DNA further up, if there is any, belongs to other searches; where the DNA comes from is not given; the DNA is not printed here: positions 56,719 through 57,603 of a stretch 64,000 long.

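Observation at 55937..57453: Intact, translationally coupled two-gene cassette (NTase-like protein plus 311-aa unknown) inside a dead Type I R-M locus: candidate new defence/TA-like system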

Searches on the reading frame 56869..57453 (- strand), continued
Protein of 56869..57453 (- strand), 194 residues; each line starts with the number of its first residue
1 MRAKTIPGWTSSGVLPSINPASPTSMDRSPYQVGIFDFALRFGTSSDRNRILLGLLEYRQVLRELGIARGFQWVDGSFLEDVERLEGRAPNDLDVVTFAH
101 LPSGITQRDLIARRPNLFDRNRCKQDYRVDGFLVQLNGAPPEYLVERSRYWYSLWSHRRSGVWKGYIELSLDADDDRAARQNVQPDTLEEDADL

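Call 64: search_protein_families(library=pfam, alignment_id=A5, max_evalue=0.001)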
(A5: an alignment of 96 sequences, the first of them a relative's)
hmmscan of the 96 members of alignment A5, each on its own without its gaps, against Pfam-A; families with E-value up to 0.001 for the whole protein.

A. member 1, L193:6996-7241:+ (81 aa): 0 families

B. families by the number of members that match (of 96 scanned): 35 families (the first 25 are shown)
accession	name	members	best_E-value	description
PF01381.28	HTH_3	25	2.5e-15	Helix-turn-helix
PF00717.28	Peptidase_S24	18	2.8e-27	Peptidase S24-like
PF07022.19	Phage_CI_repr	12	2.4e-06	Bacteriophage CI repressor helix-turn-helix domain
PF13560.12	HTH_31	11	1.6e-12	Helix-turn-helix domain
PF13443.12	HTH_26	8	2.8e-08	Cro/C1-type HTH DNA-binding domain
PF15943.11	YdaS_toxin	7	1.3e-13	Bacterial toxin YdaS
PF14549.12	P22_Cro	6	2.3e-19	DNA-binding transcriptional regulator Cro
PF12844.13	HTH_19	6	5e-11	Helix-turn-helix domain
PF13384.12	HTH_23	4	0.00036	Homeodomain-like domain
PF05901.16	Excalibur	2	4.1e-08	Excalibur calcium-binding domain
PF05920.17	Homeobox_KN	2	0.00074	Homeobox KN domain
PF00145.23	DNA_methylase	1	1e-41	C-5 cytosine-specific DNA methylase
PF00239.26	Resolvase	1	3.8e-38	Resolvase, N terminal domain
PF22262.2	DUF6950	1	2.1e-33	Domain of unknown function (DUF6950)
PF11159.13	DUF2939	1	2.2e-30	Protein of unknown function (DUF2939)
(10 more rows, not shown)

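Call 65: search_solved_structures(query=A2, max_evalue=10, show_alignments=3)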
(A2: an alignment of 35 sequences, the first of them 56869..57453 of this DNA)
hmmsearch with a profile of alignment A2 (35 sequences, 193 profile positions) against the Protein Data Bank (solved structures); distinct sequences matched with E-value up to 10: 3.
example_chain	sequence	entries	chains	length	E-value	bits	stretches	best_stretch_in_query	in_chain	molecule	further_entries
6een_A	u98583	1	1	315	0.00057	23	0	94-124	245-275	Designer Pentatricopeptide Protein dPPR10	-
4ozs_A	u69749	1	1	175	0.074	16.1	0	94-124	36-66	Alpha solenoid protein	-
8oy0_A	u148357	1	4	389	0.9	12.6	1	66-101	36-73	ATP phosphoribosyltransferase regulatory subunit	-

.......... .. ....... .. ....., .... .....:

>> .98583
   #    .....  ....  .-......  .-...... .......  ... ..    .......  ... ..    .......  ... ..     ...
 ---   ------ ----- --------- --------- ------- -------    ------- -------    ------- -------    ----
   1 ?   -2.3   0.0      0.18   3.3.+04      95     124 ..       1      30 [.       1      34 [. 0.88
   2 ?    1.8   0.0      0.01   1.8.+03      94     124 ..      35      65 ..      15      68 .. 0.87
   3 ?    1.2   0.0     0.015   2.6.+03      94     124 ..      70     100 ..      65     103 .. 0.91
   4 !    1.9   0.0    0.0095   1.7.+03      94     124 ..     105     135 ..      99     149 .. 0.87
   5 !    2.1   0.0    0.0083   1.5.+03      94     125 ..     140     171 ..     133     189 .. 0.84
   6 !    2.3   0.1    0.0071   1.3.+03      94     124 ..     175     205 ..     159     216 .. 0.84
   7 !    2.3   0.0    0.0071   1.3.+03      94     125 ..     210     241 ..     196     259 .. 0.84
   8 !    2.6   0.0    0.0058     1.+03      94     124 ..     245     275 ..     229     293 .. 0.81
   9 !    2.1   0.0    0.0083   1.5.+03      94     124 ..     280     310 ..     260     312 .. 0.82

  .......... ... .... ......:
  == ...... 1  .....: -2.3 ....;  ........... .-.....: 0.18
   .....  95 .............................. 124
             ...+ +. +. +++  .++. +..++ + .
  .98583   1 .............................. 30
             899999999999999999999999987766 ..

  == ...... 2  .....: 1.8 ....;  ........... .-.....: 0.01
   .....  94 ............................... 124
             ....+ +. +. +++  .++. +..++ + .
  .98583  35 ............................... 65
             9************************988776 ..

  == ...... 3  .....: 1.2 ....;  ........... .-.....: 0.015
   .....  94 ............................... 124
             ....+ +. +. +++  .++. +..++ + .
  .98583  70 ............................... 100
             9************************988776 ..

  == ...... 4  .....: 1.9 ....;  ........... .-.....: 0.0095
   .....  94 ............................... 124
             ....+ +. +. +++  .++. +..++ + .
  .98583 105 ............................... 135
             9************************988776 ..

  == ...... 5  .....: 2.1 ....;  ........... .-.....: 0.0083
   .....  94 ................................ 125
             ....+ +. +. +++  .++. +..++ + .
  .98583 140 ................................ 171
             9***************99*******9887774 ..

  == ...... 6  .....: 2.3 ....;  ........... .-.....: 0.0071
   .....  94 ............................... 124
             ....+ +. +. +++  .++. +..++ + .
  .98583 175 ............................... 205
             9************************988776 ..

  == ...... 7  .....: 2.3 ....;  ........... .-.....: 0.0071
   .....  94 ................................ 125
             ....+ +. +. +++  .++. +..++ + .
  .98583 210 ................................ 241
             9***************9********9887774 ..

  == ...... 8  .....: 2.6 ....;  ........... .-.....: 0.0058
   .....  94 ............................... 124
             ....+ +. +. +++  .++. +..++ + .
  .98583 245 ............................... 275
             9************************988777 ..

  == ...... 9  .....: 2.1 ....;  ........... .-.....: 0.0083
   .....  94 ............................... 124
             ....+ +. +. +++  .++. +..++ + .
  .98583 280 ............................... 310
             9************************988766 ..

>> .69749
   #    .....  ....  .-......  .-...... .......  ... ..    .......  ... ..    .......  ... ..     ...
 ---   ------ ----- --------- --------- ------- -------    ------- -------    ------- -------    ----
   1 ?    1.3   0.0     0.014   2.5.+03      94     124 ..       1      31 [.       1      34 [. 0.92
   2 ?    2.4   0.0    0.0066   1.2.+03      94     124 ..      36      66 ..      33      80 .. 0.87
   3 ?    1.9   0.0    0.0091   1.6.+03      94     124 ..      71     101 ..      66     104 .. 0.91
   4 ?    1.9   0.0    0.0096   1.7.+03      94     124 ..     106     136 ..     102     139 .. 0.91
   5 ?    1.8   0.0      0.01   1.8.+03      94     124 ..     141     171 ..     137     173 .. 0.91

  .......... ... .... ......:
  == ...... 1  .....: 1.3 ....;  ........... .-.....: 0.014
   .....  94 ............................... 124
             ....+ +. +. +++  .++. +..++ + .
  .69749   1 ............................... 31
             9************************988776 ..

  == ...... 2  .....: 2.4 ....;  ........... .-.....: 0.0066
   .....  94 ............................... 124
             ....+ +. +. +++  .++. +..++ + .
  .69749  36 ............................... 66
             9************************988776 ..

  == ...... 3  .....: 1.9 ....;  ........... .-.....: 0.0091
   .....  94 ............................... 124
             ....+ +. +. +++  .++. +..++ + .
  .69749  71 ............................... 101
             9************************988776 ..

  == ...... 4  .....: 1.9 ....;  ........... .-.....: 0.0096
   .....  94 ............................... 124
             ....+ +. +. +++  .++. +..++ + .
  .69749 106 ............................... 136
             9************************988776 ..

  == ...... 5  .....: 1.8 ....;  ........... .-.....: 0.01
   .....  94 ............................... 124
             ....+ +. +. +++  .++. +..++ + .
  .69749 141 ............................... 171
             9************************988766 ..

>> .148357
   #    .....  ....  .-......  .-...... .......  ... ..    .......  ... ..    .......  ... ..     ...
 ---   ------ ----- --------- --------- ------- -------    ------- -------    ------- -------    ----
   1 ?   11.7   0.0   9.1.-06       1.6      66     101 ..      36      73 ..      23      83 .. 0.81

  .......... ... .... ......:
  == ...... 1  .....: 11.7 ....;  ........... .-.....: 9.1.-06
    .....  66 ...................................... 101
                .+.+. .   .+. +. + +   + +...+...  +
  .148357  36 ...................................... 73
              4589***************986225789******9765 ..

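Call 69: search_dna_similar(query=window:56869-57453:-, collection=phages, mode=protein, max_evalue=0.01, max_rows=25)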
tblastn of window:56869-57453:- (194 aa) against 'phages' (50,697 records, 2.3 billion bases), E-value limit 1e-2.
Records with a match: 3; places in all: 3; records where one place covers at least 80% of the query: 0.
Best place of each record, by identity: <60% 3.
By first word of the organism name: Escherichia 3.
By host as written in the record: Escherichia coli 2; Escherichia coli str. K-12 substr. MG1655 1.
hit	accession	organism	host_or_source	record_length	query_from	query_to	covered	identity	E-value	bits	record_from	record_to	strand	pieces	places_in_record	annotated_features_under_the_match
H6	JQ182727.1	Escherichia phage mEpX1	Escherichia coli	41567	42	171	67%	30.1%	1e-4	47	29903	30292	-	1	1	hypothetical protein (x2)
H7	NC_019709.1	Escherichia phage mEpX1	Escherichia coli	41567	42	171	67%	30.1%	1e-4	47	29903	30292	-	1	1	hypothetical protein (x2)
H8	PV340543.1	Escherichia phage mEpX1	Escherichia coli str. K-12 substr. ...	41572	42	171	67%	30.1%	1e-4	47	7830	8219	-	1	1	hypothetical protein (x2)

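Call 70: get_annotated_region(hit=H7, flank=4000)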
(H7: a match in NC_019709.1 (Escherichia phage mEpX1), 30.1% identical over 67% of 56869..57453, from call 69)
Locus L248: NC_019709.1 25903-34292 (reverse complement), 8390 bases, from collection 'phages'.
description: Enterobacteria phage mEpX1, complete genome.
organism: Escherichia phage mEpX1 (NCBI taxid 1147153)
taxonomy: Viruses; Duplodnaviria; Heunggongvirae; Uroviricota; Caudoviricetes; Hendrixvirinae; Cuauhtlivirus; Cuauhtlivirus mEpX1
host: Escherichia coli; source: -; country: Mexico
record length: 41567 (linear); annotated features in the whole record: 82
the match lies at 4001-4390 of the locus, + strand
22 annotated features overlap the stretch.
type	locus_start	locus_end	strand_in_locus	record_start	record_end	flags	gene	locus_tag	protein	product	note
CDS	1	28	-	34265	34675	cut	-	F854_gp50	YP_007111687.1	NinB/ Orf homologous recombination mediator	similar to NP_112060.1 hypothetical protein HK620p27 [Enterobacteria phage HK620]; pfam05772, NinB protein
CDS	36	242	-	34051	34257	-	-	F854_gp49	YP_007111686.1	hypothetical protein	similar to YP_794117.1 hypothetical protein Stx2-86_gp69 [Stx2-converting phage 86] & YP_002392209.1 hypothetical ...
CDS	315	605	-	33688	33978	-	-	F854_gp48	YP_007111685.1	Ren-like exclusion protein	similar to YP_001449265.1 putative Ren protein [Phage BP-4795]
CDS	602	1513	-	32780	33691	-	-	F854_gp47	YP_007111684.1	DnaC-like helicase loader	similar to NP_543070.1 putative replication protein DnaC [Enterobacteria phage phiP27]; PRK12377, putative replication ...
CDS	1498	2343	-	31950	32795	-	-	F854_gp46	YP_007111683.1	replication protein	similar to ABD60124.1 [Enterobacteria phage lambda]; Phage_rep_O [pfam04492], bacteriophage replication protein O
CDS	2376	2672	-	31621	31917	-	-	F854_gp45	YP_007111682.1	CII-like transcriptional activator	similar to NP_037737 CII protein [Enterobacteria phage HK97]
protein_bind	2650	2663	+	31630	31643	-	-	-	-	lambda cII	putative coliphage lambda cII binding site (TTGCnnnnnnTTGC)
misc_feature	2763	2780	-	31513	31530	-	-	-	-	-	putative Nut boxA site; similar to lambda boxA (CGCTCTTAM)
CDS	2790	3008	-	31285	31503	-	-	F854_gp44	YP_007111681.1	helix-turn-helix transcriptional regulator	similar to NP_311016 putative regulatory protein [Escherichia coli O157:H7 str. Sakai]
regulatory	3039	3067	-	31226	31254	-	-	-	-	promoter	similar to consensus Escherichia coli promoter (TTGACA[N15-17]TATAAT) with 2bp mismatch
CDS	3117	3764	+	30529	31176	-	-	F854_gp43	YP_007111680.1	LexA family transcriptional regulator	similar to BAB19608.1 CI protein [Enterobacteria phage VT1-Sakai]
CDS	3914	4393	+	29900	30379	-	-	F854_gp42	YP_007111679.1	hypothetical protein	similar to YP_002411350.1 hypothetical protein ECUMN_0587 [Escherichia coli UMN026]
CDS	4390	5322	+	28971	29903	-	-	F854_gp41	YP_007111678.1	hypothetical protein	similar to YP_215958.1 hypothetical protein SC0971 [Salmonella enterica subsp. enterica serovar Choleraesuis str. ...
misc_feature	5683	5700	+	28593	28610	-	-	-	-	-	putative Nut boxA site; similar to lambda boxA (CGCTCTTAM)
CDS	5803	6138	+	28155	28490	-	-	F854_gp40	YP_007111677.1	anti-termination protein N-like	similar to YP_003500766 conserved hypothetical protein G2583_3260 [Escherichia coli O55:H7 str. CB9 615]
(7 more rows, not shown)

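Call 71: search_protein_families(library=padloc, proteins=[L248:3914-4393:+, L248:4390-5322:+], max_evalue=0.01)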
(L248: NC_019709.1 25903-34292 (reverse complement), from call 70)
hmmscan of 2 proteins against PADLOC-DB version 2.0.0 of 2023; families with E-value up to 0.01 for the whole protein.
L248:3914-4393:+ (159 aa): 2 families
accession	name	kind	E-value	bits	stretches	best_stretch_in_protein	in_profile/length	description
PDLC04744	PDC-M63A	-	1.8e-41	139.6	1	1-158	1-148/152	-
PDLC04745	PDC-M63A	-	1.5e-11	42.9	1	40-157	15-123/133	-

L248:4390-5322:+ (310 aa): 9 families
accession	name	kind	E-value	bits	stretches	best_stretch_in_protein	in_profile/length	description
PDLC04749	PDC-M63B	-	7.5e-45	151.3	1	23-304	20-300/309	-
PDLC04751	PDC-M63B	-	2.5e-37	127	1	12-297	12-294/307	-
PDLC04747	PDC-M63B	-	5e-37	125.8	1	8-295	5-294/309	-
PDLC04748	PDC-M63B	-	2.5e-20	70.6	1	24-308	24-308/326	-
PDLC04750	PDC-M63B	-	6.9e-20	69.5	1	36-271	40-275/313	-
PDLC04746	PDC-M63B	-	2.7e-18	64.3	1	22-294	18-290/306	-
PDLC04574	PDC-M32A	-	3.4e-05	20.9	1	62-146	5-90/376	-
PDLC04575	PDC-M32A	-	0.00062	16.9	1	62-140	4-83/375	-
PDLC02611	DrmC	-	0.0038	15.4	0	263-296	20-53/138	DrmC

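Call 74: find_homologous_proteins(query=L248:4390-5322:+, max_evalue=0.001)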
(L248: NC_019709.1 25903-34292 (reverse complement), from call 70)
Query L248:4390-5322:+ (310 aa): 72 proteins with E <= 0.001 among 2595 candidates.
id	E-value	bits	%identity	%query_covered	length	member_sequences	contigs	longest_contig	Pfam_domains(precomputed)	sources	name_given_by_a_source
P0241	2.1e-194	662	99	100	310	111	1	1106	-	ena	-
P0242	4.4e-177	605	89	100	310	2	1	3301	-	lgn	-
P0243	4.1e-176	602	88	100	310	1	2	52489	-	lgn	-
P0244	2.0e-173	593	88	100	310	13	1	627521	-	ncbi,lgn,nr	ncbi:TPA: hypothetical protein RQO84_001103 [Klebsiella michiganensis]|nr:hypothetical protein [Kleb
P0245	1.7e-144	499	72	100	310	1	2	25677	-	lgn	-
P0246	5.4e-144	497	72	100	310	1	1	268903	-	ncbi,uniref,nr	ncbi:hypothetical protein [Erwinia persicina]|uniref:Uncharacterized protein n=1 Tax=Erwinia persici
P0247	3.2e-143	494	71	100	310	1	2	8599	-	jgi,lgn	-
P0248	3.2e-141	488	70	100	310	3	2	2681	-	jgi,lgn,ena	-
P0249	7.2e-141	487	71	100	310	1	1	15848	-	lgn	-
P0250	6.5e-140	484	70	100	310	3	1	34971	-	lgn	-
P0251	8.6e-137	473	68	100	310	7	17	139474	-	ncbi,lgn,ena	-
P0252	1.0e-134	466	68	100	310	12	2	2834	-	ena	-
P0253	7.2e-123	428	64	100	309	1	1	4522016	-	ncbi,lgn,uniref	ncbi:hypothetical protein [Pectobacterium sp. LFLA-215]|uniref:hypothetical protein n=1 Tax=Pectobac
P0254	2.7e-122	426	63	99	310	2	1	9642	-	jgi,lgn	jgi:hypothetical protein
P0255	1.8e-120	420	63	100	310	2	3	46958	-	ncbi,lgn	ncbi:hypothetical protein D3C73_263260 [compost metagenome]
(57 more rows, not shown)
